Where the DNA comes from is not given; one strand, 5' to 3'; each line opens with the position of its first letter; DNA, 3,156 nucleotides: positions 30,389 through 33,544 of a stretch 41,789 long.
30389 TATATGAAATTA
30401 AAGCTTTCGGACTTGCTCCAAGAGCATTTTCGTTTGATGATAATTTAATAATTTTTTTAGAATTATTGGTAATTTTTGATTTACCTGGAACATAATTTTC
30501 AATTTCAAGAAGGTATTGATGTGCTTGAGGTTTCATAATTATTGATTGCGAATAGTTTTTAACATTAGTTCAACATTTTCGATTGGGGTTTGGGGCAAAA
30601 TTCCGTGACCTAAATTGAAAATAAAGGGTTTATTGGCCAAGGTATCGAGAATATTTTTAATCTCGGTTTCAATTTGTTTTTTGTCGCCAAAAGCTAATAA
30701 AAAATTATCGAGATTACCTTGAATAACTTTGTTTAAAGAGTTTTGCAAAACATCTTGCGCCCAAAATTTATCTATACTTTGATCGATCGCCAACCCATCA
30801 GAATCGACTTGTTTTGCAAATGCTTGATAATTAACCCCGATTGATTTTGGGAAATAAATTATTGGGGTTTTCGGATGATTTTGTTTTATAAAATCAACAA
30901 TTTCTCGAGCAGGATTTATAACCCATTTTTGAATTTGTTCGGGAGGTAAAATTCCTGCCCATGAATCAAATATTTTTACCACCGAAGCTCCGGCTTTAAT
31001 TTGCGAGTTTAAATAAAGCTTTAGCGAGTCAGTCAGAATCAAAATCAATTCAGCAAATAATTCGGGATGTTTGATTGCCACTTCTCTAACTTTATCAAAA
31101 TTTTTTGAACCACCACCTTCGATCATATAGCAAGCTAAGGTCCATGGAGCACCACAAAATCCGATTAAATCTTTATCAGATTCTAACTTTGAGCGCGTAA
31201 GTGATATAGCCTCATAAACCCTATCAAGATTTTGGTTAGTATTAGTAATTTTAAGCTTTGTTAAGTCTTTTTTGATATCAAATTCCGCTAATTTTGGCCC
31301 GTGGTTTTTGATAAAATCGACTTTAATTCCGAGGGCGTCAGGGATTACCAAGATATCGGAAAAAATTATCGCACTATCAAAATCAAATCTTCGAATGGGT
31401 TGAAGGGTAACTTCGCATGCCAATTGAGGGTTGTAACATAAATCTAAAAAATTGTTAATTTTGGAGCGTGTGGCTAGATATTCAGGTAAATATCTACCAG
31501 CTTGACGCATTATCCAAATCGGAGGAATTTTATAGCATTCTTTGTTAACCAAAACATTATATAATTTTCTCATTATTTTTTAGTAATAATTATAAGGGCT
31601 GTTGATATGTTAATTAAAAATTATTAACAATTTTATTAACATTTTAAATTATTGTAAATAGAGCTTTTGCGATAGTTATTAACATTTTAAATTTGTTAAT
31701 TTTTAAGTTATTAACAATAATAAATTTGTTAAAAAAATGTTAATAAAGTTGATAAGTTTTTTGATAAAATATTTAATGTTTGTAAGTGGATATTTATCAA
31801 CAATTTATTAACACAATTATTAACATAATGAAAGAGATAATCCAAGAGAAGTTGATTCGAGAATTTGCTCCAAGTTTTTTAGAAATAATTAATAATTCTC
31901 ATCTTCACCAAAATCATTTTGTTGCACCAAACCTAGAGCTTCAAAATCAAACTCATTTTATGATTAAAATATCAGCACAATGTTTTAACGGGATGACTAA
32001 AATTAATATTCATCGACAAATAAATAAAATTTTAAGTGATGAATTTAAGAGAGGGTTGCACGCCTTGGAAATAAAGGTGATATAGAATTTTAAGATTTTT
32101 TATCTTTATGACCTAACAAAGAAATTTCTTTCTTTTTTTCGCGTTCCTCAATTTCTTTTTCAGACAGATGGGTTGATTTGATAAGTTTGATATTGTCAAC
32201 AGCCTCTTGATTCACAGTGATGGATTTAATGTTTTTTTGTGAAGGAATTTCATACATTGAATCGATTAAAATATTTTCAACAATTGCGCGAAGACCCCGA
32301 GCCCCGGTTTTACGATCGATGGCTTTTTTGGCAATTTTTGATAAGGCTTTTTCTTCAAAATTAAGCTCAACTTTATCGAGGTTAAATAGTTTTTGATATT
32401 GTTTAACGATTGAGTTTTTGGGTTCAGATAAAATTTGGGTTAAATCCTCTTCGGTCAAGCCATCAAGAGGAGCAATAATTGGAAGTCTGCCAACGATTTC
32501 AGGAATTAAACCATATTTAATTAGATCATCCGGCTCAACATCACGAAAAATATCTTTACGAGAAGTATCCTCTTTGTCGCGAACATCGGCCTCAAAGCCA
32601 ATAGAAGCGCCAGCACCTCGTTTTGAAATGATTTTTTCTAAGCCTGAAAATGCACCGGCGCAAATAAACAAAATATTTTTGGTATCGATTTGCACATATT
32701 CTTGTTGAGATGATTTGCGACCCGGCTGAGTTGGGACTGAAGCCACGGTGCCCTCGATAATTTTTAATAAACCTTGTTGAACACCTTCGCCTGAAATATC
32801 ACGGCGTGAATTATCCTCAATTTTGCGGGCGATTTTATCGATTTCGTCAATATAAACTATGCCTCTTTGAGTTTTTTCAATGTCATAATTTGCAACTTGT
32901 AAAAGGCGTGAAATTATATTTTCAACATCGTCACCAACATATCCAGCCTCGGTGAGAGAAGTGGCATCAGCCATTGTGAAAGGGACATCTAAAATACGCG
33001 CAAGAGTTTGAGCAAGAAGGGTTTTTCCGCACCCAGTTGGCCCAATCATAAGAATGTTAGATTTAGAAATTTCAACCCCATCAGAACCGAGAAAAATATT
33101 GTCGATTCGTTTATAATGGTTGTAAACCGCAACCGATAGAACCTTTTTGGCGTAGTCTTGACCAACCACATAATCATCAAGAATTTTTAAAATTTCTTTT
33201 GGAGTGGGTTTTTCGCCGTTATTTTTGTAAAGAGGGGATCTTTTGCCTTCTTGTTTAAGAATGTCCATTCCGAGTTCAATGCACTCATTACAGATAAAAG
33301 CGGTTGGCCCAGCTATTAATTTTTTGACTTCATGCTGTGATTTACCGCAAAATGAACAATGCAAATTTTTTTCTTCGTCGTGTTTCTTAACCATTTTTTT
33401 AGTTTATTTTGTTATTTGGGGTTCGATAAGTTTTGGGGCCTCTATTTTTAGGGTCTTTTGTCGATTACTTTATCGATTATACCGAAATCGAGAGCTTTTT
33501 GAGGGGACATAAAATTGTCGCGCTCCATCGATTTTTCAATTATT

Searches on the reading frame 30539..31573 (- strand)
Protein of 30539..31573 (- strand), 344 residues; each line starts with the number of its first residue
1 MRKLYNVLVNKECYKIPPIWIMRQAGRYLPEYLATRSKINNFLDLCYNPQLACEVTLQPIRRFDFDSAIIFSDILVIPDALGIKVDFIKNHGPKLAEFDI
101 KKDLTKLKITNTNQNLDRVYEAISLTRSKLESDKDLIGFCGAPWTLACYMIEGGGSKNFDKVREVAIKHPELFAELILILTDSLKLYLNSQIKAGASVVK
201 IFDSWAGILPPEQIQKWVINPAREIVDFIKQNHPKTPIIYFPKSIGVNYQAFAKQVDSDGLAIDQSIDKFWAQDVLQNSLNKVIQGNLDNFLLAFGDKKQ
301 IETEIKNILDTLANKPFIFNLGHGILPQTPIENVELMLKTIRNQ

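Call 7: search_protein_families(library=ncbifam, proteins=[window:30539-31573:-])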
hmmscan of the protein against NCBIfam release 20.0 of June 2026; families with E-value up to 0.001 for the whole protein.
window:30539-31573:- (344 aa): 5 families
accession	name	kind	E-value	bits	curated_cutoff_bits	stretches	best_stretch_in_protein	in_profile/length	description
TIGR01464.1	hemE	equivalog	3.3e-114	381.4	302.95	1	9-342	6-337/338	uroporphyrinogen decarboxylase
NF004889.0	PRK06252.1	subfamily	7.6e-21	74.5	244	1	46-342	47-334/340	methylcobalamin:coenzyme M methyltransferase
TIGR01463.1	mtaA_cmuA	subfamily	2.1e-15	56.8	235.4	1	48-341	48-335/340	MtaA/CmuA family methyltransferase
NF040654.1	MtaA_Meth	equivalog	9e-15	54.4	400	1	73-339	71-330/337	methylcobamide:CoM methyltransferase MtaA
NF041608.1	methylcob_mtaseMtbA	equivalog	8.3e-11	41.6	600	1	102-342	106-335/339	methylcobamide:CoM methyltransferase MtbA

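Call 9: find_homologous_proteins(query=window:30539-31573:-, max_evalue=1e-30)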
Query window:30539-31573:- (344 aa): 8000 proteins with E <= 1e-30 among 8000 candidates; the best 120 are listed.
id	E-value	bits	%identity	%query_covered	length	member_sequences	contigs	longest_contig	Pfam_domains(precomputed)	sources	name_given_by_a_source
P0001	8.8e-217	737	94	100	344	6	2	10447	PF01208.24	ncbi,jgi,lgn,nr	ncbi:MAG: uroporphyrinogen decarboxylase [Alphaproteobacteria bacterium]|nr:uroporphyrinogen decarbo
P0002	7.5e-182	622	78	100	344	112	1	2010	PF01208.24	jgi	-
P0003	1.2e-179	615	76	100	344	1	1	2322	PF01208.24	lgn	-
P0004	1.4e-179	615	76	100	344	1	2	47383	PF01208.24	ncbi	-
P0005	2.6e-179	614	76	100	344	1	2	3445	PF01208.24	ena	-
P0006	3.1e-179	614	76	100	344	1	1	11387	PF01208.24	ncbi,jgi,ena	jgi:uroporphyrinogen decarboxylase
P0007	4.1e-179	613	76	100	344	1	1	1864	PF01208.24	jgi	jgi:uroporphyrinogen decarboxylase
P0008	7.6e-179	612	76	100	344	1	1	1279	PF01208.24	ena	-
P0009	9.1e-179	612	76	100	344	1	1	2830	PF01208.24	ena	-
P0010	3.1e-178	610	76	100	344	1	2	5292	PF01208.24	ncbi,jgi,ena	jgi:uroporphyrinogen decarboxylase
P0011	5.9e-178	609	76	100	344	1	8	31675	PF01208.24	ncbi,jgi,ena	jgi:uroporphyrinogen decarboxylase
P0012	1.9e-177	608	75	100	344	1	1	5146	PF01208.24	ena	-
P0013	3.0e-177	607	75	100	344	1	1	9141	PF01208.24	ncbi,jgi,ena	jgi:uroporphyrinogen decarboxylase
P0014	3.8e-177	607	76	100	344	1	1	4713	PF01208.24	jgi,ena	jgi:uroporphyrinogen decarboxylase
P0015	5.1e-172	590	75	100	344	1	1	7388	PF01208.24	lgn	-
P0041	9.1e-150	517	65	100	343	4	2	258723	PF01208.24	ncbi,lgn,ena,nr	ncbi:uroporphyrinogen decarboxylase [Alphaproteobacteria bacterium]|nr:uroporphyrinogen decarboxylas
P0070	5.0e-143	495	63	100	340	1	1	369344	PF01208.24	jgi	-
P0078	6.9e-142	491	64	99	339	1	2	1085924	PF01208.24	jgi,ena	-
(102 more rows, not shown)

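Call 13: find_encoding_contigs(protein=window:30539-31573:-, flank=3000, max_places=4)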
Protein window:30539-31573:- (344 aa): 4 contigs read that carry it; 3 places shown.
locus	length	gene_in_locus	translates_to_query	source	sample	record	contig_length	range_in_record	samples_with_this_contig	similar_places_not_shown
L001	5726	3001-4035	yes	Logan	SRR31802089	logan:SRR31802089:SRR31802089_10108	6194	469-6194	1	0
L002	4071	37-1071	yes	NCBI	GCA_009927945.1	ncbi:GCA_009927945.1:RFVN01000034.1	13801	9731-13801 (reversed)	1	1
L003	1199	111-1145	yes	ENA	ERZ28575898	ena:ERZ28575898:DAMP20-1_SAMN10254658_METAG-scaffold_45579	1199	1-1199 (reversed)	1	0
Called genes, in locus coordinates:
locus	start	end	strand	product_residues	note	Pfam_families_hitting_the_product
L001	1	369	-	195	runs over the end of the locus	PF01025:GrpE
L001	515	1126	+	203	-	PF00574:CLP_protease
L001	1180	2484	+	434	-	PF06689:zf-C4_ClpX, PF01078:Mg_chelatase (faint), PF05496:RuvB_N (faint), PF07724:AAA_2, PF00004:AAA, PF07728:AAA_5 (weak), PF10431:ClpB_D2-small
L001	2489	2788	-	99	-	PF01722:BolA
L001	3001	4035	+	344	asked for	PF01208:URO-D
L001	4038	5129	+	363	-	PF00155:Aminotran_1_2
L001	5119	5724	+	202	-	?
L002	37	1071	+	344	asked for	PF01208:URO-D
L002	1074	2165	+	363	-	PF00155:Aminotran_1_2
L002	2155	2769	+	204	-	PF13650:Asp_protease_2, PF13975:gag-asp_proteas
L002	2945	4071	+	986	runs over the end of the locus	PF00005:ABC_tran (faint), PF02463:SMC_N (faint), PF13555:AAA_29 (faint), PF20703:nSTAND1 (faint), PF17760:UvrA_inter, PF17755:UvrA_DNA-bind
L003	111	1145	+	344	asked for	PF01208:URO-D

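Call 14: find_encoding_contigs(protein=P0001, flank=6000, max_places=4)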
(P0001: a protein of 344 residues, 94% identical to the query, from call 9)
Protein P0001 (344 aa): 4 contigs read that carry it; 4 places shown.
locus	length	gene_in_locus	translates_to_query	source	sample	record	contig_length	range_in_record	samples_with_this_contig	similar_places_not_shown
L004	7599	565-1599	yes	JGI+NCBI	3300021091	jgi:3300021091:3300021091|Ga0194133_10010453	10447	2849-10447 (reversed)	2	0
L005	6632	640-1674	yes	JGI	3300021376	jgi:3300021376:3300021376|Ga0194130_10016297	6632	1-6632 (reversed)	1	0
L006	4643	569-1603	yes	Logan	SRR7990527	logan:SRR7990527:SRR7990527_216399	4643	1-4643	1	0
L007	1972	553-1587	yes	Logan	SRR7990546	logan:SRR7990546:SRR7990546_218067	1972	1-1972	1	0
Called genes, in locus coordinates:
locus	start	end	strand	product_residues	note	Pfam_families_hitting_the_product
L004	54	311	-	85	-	PF01722:BolA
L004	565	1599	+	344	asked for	PF01208:URO-D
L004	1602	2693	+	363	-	PF00155:Aminotran_1_2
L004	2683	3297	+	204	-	PF13650:Asp_protease_2, PF13975:gag-asp_proteas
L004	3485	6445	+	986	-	PF00005:ABC_tran (faint), PF02463:SMC_N (faint), PF13555:AAA_29 (faint), PF20703:nSTAND1 (faint), PF17760:UvrA_inter, PF17755:UvrA_DNA-bind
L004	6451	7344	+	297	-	PF00348:polyprenyl_synt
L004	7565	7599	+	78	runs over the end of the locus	-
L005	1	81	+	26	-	?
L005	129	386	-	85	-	PF01722:BolA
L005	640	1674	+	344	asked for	PF01208:URO-D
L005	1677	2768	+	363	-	PF00155:Aminotran_1_2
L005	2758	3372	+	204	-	PF13650:Asp_protease_2, PF13975:gag-asp_proteas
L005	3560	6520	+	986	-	PF00005:ABC_tran (faint), PF02463:SMC_N (faint), PF13555:AAA_29 (faint), PF20703:nSTAND1 (faint), PF17760:UvrA_inter, PF17755:UvrA_DNA-bind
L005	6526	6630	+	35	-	?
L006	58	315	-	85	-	PF01722:BolA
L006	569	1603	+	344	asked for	PF01208:URO-D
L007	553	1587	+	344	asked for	PF01208:URO-D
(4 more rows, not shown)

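Call 17: find_related_loci(query=A2, collection=genome_contigs, flank=6000)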
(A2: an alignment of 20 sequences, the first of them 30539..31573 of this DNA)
Query A2 (344 aa) in genome_contigs; peptide patterns used: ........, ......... (x = any residue, [..] = any of these).
600 stretches matched a pattern (row limit reached: there are more); 599 encode a relative of the query (tblastn E <= 1e-3); the best 80 are kept; 80 distinct loci.
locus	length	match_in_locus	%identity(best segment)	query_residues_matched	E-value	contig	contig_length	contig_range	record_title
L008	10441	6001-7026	61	1-342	6e-144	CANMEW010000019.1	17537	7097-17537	MAG: Rickettsiales bacterium isolate ZH-13may13-17 genome assembly, contig: ZH-13May13-17.fna-C19, whole genome shotgun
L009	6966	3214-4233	49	1-343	3e-109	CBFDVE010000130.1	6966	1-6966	MAG TPA_asm: uncultured Rhodospirillaceae bacterium isolate SRR4028170_concoct_68 genome assembly, contig: ERZ508539.353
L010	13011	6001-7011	48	3-343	3e-103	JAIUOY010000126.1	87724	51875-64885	MAG: Proteobacteria bacterium isolate REYR2 megahit-bin.38~k141_170144, whole genome shotgun sequence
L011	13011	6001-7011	46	2-342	2e-101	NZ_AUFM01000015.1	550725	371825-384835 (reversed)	Nisaea denitrificans DSM 18348 K328DRAFT_scaffold00003.3_C, whole genome shotgun sequence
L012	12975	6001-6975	46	17-343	4e-101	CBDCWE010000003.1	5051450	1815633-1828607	MAG: Hyphomicrobiaceae bacterium isolate e20b2833-44cb-4994-937e-2db2469f7311 genome assembly, contig: chromosome_2, who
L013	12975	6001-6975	47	17-343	9e-100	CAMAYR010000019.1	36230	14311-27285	MAG: Devosia equisanguinis isolate MH-08apr19-168 genome assembly, contig: MH-08apr19-C2609, whole genome shotgun sequen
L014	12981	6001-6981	48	18-343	1e-99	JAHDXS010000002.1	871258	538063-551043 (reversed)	MAG: Alphaproteobacteria bacterium isolate PRO23 NODE_6_length_871258_cov_22.685697, whole genome shotgun sequence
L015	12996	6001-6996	46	9-343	8e-99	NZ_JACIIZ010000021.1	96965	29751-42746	Nitrospirillum iridis strain DSM 22198 Ga0373326_21, whole genome shotgun sequence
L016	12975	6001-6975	46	15-343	3e-98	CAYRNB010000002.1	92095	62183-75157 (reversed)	MAG TPA_asm: uncultured Rhodoblastus sp. isolate binchicken_co116_5 genome assembly, contig: NODE_122_length_92095_cov_2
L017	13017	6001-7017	45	2-344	3e-97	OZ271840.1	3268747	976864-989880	MAG: Alphaproteobacteria bacterium isolate 72443cf9-a358-416b-8693-caead2f30aea genome assembly, chromosome: 1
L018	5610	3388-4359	46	17-343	1e-96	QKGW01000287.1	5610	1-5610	MAG: Alphaproteobacteria bacterium isolate SZUA-538 scaffold_68336, whole genome shotgun sequence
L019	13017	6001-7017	46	1-343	1e-96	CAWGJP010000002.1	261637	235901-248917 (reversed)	MAG: uncultured Alphaproteobacteria bacterium isolate MFD02671.bin.1.117 genome assembly, contig: contig_15058, whole ge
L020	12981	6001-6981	45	16-344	1e-96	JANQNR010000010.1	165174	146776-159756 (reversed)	MAG: Rickettsiales bacterium isolate IP29b_bin.103 k99_2798269, whole genome shotgun sequence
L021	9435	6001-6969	46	18-343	3e-96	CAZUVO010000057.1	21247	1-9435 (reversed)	MAG TPA_asm: uncultured Rhizobiaceae bacterium isolate SRP200020_co5_29 genome assembly, contig: NODE_3830_length_21247_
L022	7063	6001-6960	45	12-333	3e-96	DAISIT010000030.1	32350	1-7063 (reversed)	MAG TPA_asm: Hyphomicrobiaceae bacterium isolate CTOTU7666 NODE_2384_length_32350_cov_8.938442, whole genome shotgun seq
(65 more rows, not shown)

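Call 18: find_related_loci(query=window:30539-31573:-, collection=metagenome_contigs, flank=4000)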
Query window:30539-31573:- (344 aa) in metagenome_contigs; peptide patterns used: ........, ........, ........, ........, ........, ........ (x = any residue, [..] = any of these).
600 stretches matched a pattern (row limit reached: there are more); 567 encode a relative of the query (tblastn E <= 1e-3); the best 80 are kept; 80 distinct loci.
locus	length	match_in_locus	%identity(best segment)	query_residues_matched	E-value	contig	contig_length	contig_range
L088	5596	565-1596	94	1-344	0e+0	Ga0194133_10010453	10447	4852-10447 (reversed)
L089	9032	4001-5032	77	1-344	0e+0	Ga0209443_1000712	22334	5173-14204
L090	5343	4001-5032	77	1-344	0e+0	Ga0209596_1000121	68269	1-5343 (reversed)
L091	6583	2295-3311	77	6-344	0e+0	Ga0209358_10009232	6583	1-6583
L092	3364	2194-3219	72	1-342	3e-173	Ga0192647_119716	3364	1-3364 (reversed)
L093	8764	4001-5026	62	1-342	8e-147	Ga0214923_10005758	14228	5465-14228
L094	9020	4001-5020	61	1-344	1e-146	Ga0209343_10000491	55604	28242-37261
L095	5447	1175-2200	63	1-342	8e-147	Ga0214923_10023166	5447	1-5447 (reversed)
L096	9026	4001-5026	63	1-342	3e-145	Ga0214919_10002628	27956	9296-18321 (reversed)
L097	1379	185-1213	61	1-343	2e-157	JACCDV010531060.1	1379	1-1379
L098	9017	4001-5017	60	1-343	5e-143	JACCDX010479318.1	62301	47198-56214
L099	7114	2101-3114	60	1-342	6e-143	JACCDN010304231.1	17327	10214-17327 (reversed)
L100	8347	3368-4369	60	7-344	3e-140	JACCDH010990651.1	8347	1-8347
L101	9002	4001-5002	60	7-344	3e-140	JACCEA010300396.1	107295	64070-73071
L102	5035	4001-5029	61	1-344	1e-138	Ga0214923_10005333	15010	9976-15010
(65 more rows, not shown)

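Call 34: find_encoding_contigs(protein=P0078, flank=10000, max_places=1)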
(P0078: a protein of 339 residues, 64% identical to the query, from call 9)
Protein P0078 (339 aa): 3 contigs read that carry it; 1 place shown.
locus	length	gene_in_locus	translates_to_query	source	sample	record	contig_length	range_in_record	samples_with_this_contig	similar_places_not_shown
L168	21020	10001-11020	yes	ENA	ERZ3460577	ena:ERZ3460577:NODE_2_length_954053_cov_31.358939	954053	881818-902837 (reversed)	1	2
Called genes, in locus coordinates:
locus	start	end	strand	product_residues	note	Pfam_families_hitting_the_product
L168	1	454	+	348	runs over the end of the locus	-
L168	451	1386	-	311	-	PF00291:PALP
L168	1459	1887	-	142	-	PF00903:Glyoxalase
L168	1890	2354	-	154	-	PF14588:YjgF_endoribonc, PF01042:Ribonuc_L-PSP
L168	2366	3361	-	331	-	PF04055:Radical_SAM, PF06968:BATS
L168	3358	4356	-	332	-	PF02636:Methyltransf_28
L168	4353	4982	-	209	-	PF00117:GATase, PF01174:SNO (weak)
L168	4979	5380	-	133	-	PF10947:DUF2628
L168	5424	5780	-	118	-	PF00453:Ribosomal_L20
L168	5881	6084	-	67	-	PF01632:Ribosomal_L35p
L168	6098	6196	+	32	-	-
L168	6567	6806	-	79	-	-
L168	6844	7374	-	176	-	PF01025:GrpE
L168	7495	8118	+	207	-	PF00574:CLP_protease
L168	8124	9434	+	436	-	PF06689:zf-C4_ClpX, PF00493:MCM (faint), PF05496:RuvB_N (faint), PF01078:Mg_chelatase (faint), PF00004:AAA, PF07724:AAA_2, PF07728:AAA_5 (weak), PF10431:ClpB_D2-small, +1 more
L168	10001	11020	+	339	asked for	PF01208:URO-D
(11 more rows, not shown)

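Call 35: find_encoding_contigs(protein=P0070, flank=10000, max_places=1)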
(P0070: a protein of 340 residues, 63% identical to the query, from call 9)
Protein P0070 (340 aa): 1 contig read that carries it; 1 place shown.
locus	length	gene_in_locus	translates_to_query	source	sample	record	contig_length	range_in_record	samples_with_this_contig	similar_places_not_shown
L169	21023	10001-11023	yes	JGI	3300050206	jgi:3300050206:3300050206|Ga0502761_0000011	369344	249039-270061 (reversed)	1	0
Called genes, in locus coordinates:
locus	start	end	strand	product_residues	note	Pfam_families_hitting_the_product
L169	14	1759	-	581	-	PF14849:YidC_periplas, PF02096:60KD_IMP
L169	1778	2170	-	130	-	-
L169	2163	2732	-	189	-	PF06414:Zeta_toxin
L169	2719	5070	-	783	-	PF02190:LON_substr_bdg, PF13191:AAA_16 (faint), PF00004:AAA, PF07728:AAA_5, PF22667:Lon_lid, PF05362:Lon_C, PF13541:ChlI (weak)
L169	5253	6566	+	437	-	PF02646:RmuC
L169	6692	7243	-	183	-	PF01025:GrpE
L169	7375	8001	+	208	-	PF00574:CLP_protease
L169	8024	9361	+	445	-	PF06689:zf-C4_ClpX, PF00493:MCM (faint), PF01078:Mg_chelatase (faint), PF05496:RuvB_N (faint), PF00004:AAA, PF07724:AAA_2, PF07728:AAA_5 (faint), PF10431:ClpB_D2-small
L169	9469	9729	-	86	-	PF01722:BolA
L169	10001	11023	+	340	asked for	PF01208:URO-D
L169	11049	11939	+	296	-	-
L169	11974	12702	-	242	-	PF00483:NTP_transferase, PF12804:NTP_transf_3 (weak)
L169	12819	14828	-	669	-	PF00664:ABC_membrane, PF00005:ABC_tran, PF02463:SMC_N (weak)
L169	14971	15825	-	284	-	PF02749:QRPTase_N, PF01729:QRPTase_C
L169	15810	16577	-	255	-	-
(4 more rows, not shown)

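Call 36: find_encoding_contigs(protein=P0041, flank=10000, max_places=1)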
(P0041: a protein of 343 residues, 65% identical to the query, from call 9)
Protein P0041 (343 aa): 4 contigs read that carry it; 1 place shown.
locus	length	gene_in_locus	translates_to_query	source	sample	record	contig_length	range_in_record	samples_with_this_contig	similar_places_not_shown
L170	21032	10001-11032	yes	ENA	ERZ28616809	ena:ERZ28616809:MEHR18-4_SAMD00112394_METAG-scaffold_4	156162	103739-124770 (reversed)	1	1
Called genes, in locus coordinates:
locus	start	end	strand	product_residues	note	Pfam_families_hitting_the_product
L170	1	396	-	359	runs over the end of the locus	PF02636:Methyltransf_28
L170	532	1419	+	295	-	PF07963:N_methyl (weak), PF13385:Laminin_G_3 (weak)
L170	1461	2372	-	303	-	PF07963:N_methyl (weak)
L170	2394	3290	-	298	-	-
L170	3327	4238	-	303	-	-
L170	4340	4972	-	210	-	PF00117:GATase, PF01174:SNO (weak), PF07722:Peptidase_C26 (weak)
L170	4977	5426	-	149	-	PF10947:DUF2628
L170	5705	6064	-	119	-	PF00453:Ribosomal_L20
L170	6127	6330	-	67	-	PF01632:Ribosomal_L35p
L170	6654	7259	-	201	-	PF01025:GrpE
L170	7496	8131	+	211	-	PF00574:CLP_protease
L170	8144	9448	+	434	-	PF06689:zf-C4_ClpX, PF00493:MCM (weak), PF05496:RuvB_N (weak), PF01078:Mg_chelatase (faint), PF07724:AAA_2, PF00004:AAA, PF07728:AAA_5 (weak), PF10431:ClpB_D2-small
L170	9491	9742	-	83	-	PF01722:BolA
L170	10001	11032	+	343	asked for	PF01208:URO-D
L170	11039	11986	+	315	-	PF07963:N_methyl (weak)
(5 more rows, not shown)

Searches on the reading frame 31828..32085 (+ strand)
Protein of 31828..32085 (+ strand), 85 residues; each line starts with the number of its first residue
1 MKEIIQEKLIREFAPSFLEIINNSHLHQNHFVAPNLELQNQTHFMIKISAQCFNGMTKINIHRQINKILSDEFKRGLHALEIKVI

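Call 7: search_protein_families(library=ncbifam, proteins=[window:31828-32085:+])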
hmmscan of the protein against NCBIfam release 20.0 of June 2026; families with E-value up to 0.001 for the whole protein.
window:31828-32085:+ (85 aa): 1 family
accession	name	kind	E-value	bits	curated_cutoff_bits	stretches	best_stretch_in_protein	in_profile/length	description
NF008638.0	PRK11628.1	equivalog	5.8e-11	42.4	137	1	2-82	4-77/105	transcriptional regulator BolA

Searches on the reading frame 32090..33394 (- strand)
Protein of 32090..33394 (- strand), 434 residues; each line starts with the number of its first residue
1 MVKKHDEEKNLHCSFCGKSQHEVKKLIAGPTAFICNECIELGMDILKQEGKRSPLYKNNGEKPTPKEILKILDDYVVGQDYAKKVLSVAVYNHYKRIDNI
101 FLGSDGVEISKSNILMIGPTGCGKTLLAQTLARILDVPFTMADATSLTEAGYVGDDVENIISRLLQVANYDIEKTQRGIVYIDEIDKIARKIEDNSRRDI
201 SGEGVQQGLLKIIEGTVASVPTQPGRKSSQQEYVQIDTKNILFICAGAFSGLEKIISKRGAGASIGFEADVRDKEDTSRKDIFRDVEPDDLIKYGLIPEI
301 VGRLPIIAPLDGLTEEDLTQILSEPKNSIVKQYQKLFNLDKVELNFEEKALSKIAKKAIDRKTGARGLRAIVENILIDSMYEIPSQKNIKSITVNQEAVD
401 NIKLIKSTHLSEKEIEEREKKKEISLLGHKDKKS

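Call 7: search_protein_families(library=ncbifam, proteins=[window:32090-33394:-])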
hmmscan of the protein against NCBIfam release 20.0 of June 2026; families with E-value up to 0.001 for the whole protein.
window:32090-33394:- (434 aa): 20 families
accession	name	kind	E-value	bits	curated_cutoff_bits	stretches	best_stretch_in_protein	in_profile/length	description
NF003745.1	PRK05342.1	equivalog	2.5e-188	626.1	359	1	7-406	2-405/418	ATP-dependent Clp protease ATP-binding subunit ClpX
TIGR00382.1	clpX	equivalog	9.4e-180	598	370.75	1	6-401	5-407/414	ATP-dependent protease ATP-binding subunit ClpX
TIGR00390.1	hslU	equivalog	4e-65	220.5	362.45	3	64-168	2-104/441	ATP-dependent protease ATPase subunit HslU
TIGR02639.1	ClpA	equivalog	1.5e-12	46.6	993.15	2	289-380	628-715/734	ATP-dependent Clp protease ATP-binding subunit ClpA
NF041006.2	cell_div_CdvC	equivalog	4.2e-11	42.4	650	1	71-189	100-211/370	cell division protein CdvC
NF003069.1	PRK03992.1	subfamily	8.5e-09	35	500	1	112-195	166-243/379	proteasome-activating nucleotidase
TIGR03346.1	chaperone_ClpB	equivalog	2.7e-08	32.7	1232.1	1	290-380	740-826/853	ATP-dependent chaperone ClpB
TIGR01242.2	TIGR01242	subfamily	4.2e-08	32.6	500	1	108-210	146-239/362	proteasome-activating nucleotidase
NF008004.0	PRK10733.1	equivalog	9.5e-08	30.5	1008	1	76-191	154-259/644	ATP-dependent zinc metalloprotease FtsH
NF047748.1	PrtsmActNtasePan1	equivalog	1.3e-07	31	750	1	110-196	181-261/405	proteasome-activating nucleotidase Pan1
TIGR01243.1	CDC48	subfamily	2.4e-07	29.5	802.65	1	106-195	208-290/733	CDC48 family AAA ATPase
TIGR01241.2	FtsH_fam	equivalog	3.5e-07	29.4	600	1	113-191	197-269/598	ATP-dependent zinc metalloprotease FtsH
NF042959.1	IteA_antiphage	equivalog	4.3e-07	29.4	510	1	104-195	119-202/367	anti-phage ATPase IteA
NF047747.1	PrtsmActNtasePan2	equivalog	1.8e-06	27.5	700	1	111-196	185-264/397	proteasome-activating nucleotidase Pan2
NF000868.0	PRK00080.1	equivalog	2e-06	27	282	1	71-194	23-120/330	Holliday junction branch migration DNA helicase RuvB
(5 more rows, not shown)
